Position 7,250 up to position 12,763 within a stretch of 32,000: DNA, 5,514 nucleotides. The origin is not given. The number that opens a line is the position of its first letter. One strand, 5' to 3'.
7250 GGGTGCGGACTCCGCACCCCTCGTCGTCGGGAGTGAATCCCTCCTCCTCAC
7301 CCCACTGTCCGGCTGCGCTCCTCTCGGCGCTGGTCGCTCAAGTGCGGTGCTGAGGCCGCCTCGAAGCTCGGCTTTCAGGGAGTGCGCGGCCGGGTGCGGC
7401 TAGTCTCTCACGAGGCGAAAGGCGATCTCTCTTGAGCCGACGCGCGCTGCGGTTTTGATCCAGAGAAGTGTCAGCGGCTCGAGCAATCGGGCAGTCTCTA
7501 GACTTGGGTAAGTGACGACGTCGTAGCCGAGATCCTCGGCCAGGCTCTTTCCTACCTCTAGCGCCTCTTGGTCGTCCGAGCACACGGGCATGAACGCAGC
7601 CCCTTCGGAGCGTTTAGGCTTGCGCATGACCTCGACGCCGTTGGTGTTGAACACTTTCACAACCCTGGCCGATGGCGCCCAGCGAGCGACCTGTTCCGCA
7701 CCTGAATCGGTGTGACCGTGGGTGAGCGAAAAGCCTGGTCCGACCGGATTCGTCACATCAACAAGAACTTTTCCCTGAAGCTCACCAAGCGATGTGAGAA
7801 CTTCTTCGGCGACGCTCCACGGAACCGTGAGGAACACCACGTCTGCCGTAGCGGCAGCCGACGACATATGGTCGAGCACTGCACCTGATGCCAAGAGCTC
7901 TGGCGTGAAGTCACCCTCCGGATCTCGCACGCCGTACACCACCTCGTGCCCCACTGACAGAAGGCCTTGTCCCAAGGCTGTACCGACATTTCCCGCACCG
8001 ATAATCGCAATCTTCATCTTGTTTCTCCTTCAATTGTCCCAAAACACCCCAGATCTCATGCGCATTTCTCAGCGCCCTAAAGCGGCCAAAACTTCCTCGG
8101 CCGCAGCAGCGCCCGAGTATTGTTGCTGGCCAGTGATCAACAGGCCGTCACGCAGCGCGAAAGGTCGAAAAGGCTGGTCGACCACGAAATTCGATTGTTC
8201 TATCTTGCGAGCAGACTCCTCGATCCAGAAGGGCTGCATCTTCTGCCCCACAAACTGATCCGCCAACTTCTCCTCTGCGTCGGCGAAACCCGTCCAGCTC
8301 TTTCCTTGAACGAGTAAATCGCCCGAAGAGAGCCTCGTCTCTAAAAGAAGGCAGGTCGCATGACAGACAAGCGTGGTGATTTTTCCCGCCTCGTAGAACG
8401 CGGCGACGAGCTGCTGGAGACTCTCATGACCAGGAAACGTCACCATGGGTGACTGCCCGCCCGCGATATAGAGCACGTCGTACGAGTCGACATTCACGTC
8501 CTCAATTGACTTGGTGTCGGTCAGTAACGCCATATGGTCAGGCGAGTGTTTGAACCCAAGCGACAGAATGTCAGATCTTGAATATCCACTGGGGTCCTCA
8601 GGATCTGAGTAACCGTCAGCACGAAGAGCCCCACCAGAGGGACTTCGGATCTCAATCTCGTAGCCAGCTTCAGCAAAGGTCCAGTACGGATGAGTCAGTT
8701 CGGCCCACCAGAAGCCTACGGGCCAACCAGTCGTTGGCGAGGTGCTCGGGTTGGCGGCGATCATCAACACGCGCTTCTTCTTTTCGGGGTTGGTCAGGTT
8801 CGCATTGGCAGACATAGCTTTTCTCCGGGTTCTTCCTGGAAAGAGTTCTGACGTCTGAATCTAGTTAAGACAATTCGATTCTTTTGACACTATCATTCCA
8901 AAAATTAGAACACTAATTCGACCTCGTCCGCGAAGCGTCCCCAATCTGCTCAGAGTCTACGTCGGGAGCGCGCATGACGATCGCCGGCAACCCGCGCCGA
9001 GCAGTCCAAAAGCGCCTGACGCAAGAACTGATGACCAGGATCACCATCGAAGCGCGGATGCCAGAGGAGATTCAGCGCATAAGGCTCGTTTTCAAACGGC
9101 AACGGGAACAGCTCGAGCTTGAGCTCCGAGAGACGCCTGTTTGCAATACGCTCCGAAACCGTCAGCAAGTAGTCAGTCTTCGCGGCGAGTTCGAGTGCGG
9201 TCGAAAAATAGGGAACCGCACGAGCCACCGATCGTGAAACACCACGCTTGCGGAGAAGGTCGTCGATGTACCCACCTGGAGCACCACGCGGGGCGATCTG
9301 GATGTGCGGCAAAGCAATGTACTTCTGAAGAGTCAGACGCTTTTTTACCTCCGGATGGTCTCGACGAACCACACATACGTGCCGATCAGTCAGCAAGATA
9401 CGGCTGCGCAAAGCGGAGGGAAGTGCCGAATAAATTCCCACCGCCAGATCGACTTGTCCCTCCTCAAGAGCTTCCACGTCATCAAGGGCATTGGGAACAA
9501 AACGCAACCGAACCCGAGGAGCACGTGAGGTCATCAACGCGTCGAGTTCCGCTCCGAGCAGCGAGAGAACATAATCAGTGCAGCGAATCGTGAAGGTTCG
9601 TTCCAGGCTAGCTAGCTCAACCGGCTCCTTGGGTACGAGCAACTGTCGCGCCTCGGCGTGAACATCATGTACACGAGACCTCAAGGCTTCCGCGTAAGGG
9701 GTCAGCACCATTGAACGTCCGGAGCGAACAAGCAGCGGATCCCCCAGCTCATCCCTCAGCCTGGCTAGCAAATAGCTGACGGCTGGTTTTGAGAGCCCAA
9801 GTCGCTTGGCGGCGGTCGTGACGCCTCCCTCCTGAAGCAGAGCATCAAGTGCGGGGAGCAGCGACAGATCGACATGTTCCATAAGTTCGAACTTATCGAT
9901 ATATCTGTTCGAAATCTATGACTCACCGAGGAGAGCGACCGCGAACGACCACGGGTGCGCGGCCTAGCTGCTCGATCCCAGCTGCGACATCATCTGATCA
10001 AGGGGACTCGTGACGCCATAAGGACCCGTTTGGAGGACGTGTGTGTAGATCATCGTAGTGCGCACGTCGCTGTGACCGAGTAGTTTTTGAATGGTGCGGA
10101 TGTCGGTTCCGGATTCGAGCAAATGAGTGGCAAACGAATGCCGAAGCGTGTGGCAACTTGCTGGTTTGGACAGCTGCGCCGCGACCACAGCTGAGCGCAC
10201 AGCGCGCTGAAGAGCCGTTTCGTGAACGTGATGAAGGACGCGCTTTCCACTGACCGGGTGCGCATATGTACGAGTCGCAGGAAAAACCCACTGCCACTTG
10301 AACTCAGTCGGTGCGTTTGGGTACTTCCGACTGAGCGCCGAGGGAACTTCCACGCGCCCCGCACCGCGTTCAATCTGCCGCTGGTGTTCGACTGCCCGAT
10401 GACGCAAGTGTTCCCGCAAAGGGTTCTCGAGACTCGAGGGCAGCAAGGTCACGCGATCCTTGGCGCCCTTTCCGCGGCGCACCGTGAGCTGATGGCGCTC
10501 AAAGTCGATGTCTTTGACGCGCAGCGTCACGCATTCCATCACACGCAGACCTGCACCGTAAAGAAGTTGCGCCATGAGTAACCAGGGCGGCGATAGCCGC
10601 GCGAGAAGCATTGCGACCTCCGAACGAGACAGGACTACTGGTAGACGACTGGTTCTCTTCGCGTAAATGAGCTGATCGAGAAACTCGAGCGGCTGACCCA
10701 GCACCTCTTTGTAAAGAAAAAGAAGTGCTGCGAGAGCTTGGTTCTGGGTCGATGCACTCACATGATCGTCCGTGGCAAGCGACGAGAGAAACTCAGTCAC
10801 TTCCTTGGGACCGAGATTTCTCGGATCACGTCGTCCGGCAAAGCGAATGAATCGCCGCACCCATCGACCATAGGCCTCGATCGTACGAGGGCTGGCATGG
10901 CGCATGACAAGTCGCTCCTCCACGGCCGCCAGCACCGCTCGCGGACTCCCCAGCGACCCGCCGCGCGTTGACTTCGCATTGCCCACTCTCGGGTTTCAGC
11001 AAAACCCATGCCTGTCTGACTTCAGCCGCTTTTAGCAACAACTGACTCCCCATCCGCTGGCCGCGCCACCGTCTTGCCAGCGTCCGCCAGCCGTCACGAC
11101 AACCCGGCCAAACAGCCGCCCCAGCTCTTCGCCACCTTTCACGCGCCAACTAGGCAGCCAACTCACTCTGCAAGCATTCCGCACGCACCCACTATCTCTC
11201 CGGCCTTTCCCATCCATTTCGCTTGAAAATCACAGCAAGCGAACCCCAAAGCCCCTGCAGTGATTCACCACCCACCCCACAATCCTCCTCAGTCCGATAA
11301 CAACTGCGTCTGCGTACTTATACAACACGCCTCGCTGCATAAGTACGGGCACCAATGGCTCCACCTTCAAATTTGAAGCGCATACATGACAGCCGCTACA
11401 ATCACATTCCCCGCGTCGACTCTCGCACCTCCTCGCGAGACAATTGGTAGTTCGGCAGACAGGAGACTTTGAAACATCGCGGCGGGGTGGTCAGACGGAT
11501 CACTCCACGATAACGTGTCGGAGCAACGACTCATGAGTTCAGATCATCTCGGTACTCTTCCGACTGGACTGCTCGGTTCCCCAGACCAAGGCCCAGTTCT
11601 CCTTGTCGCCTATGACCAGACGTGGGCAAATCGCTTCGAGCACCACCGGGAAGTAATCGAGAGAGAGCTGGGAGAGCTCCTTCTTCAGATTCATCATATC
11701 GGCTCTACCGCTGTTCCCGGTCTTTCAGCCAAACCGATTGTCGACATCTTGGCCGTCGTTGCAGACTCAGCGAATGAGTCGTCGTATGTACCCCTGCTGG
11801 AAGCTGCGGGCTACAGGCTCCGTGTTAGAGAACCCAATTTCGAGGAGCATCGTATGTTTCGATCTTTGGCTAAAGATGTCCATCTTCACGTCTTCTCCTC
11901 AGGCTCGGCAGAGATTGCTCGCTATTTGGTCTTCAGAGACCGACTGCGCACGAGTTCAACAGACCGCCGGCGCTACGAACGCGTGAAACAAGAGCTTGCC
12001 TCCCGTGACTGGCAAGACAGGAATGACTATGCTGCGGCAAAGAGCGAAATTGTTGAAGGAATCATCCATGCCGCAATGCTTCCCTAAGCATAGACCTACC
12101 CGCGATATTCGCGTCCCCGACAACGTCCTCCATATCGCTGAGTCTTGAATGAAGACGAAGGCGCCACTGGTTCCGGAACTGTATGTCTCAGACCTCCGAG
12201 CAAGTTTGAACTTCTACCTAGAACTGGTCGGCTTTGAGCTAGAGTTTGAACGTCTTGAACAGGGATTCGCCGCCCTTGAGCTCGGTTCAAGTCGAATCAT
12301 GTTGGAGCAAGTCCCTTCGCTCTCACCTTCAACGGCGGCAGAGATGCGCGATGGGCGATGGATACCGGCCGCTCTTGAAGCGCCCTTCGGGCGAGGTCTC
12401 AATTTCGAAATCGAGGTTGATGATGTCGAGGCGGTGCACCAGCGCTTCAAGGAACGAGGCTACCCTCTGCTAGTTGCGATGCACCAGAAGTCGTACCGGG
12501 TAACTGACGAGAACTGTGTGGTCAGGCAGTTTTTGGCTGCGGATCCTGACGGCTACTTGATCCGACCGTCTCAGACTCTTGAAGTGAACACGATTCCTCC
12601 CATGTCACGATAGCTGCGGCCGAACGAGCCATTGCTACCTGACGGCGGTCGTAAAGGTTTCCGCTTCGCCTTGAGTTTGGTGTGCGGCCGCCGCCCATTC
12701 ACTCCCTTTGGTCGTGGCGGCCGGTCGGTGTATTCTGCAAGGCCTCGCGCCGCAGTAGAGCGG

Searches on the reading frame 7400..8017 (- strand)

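Call 9: search_protein_families(library=pfam, proteins=[window:7400-8017:-], max_evalue=0.001)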
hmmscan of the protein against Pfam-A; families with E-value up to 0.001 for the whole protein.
window:7400-8017:- (205 aa): 7 families
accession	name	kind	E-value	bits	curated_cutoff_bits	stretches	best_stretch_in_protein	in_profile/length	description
PF03807.23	F420_oxidored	-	7.7e-19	68.5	21.6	1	2-91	1-94/94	NADP oxidoreductase coenzyme F420-dependent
PF07991.19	KARI_N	-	1.7e-06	28.2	20.6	1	2-75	6-78/165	Acetohydroxy acid isomeroreductase, NADPH-binding domain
PF01210.29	NAD_Gly3P_dh_N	-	1.5e-05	25.4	23.1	0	2-33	1-32/158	NAD-dependent glycerol-3-phosphate dehydrogenase N-terminus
PF10727.15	Rossmann-like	-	3.9e-05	23.8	23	1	2-79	16-94/131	Rossmann-like domain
PF03446.21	NAD_binding_2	-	5.2e-05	23.7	21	1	2-90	1-94/161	NAD binding domain of 6-phosphogluconate dehydrogenase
PF02826.25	2-Hacid_dh_C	-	0.00019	21.3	25.1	1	2-68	38-102/178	D-isomer specific 2-hydroxyacid dehydrogenase, NAD binding domain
PF02629.25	CoA_binding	-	0.00034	21.8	22.3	1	2-88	5-94/97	CoA binding domain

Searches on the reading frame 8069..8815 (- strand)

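Call 9: search_protein_families(library=pfam, proteins=[window:8069-8815:-], max_evalue=0.001)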
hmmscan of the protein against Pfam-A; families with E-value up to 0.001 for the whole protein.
window:8069-8815:- (248 aa): 2 families
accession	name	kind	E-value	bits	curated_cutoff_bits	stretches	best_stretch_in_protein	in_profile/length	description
PF01965.30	DJ-1_PfpI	-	8.7e-13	48.8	26.6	1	39-230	15-150/165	DJ-1/PfpI family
PF17124.11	ThiJ_like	-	1.3e-05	25.6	30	0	107-157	80-138/186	ThiJ/PfpI family-like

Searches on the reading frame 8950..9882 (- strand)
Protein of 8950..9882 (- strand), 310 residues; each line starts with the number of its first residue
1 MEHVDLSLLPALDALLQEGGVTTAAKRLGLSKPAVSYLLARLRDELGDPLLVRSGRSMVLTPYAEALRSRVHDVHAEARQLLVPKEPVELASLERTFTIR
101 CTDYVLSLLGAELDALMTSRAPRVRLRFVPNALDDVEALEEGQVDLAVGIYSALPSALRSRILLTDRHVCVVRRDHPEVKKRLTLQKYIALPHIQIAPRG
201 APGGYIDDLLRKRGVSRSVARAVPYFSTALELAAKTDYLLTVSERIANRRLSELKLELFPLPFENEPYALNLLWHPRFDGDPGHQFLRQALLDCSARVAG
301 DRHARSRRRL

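Call 9: search_protein_families(library=pfam, proteins=[window:8950-9882:-], max_evalue=0.001)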
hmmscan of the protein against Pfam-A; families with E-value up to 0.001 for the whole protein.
window:8950-9882:- (310 aa): 3 families
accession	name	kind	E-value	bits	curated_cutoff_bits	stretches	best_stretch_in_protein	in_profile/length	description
PF03466.25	LysR_substrate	-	1e-21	77.7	28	1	93-292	4-205/209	LysR substrate binding domain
PF00126.33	HTH_1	-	2e-17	63.3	26.6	1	7-65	2-60/60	Bacterial regulatory helix-turn-helix protein, lysR family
PF12802.13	MarR_2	-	0.00067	20.2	27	0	12-44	11-46/61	MarR family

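Call 45: find_encoding_contigs(protein=window:8950-9882:-, flank=1000, max_places=3)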
Protein window:8950-9882:- (310 aa): 1 contig read that carries it; 1 place shown.
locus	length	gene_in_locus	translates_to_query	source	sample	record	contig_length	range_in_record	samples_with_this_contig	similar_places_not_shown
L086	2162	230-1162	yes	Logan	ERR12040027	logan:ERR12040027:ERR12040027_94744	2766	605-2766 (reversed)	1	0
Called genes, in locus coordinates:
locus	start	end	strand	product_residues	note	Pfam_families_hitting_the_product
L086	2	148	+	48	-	?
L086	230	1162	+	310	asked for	PF00126:HTH_1, PF03466:LysR_substrate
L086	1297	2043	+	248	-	PF01965:DJ-1_PfpI, PF17124:ThiJ_like (faint)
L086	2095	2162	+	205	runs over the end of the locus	PF01210:NAD_Gly3P_dh_N (faint), PF03807:F420_oxidored, PF07991:KARI_N (weak)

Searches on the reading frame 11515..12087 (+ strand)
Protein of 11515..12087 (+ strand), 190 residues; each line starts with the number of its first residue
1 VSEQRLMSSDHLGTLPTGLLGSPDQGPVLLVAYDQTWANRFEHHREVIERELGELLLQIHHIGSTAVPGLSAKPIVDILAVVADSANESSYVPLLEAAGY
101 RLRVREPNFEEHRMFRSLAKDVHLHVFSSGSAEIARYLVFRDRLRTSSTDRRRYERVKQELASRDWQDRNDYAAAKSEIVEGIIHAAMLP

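Call 9: search_protein_families(library=pfam, proteins=[window:11515-12087:+], max_evalue=0.001)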
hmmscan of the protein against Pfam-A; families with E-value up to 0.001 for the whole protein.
window:11515-12087:+ (190 aa): 1 family
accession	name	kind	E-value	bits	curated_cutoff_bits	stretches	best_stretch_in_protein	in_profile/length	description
PF04229.20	GrpB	-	8.2e-49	166.3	25.5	1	27-184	1-157/159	GrpB protein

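Call 67: search_protein_families(library=padloc, proteins=[window:11515-12087:+], max_evalue=0.001)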
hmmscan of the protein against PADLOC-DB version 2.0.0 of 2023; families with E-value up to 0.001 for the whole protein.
window:11515-12087:+ (190 aa): 0 families

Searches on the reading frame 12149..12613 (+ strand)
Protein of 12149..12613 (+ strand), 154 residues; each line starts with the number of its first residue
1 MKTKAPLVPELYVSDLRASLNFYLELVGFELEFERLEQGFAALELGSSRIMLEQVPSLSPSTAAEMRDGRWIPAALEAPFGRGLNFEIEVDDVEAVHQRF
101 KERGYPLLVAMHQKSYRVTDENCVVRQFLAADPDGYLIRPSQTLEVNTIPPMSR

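Call 9: search_protein_families(library=pfam, proteins=[window:12149-12613:+], max_evalue=0.001)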
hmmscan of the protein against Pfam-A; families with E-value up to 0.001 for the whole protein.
window:12149-12613:+ (154 aa): 2 families
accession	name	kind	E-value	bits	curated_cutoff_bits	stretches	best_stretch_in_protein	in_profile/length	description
PF00903.31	Glyoxalase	-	5.6e-10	40.1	20.6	1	10-138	6-119/121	Glyoxalase/Bleomycin resistance protein/Dioxygenase superfamily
PF22677.2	Ble-like_N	-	0.00017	21.7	24.5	0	9-32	5-28/41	Bleomycin resistance protein-like N-terminal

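Call 67: search_protein_families(library=padloc, proteins=[window:12149-12613:+], max_evalue=0.001)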
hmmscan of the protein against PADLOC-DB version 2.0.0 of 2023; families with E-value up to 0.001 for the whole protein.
window:12149-12613:+ (154 aa): 0 families
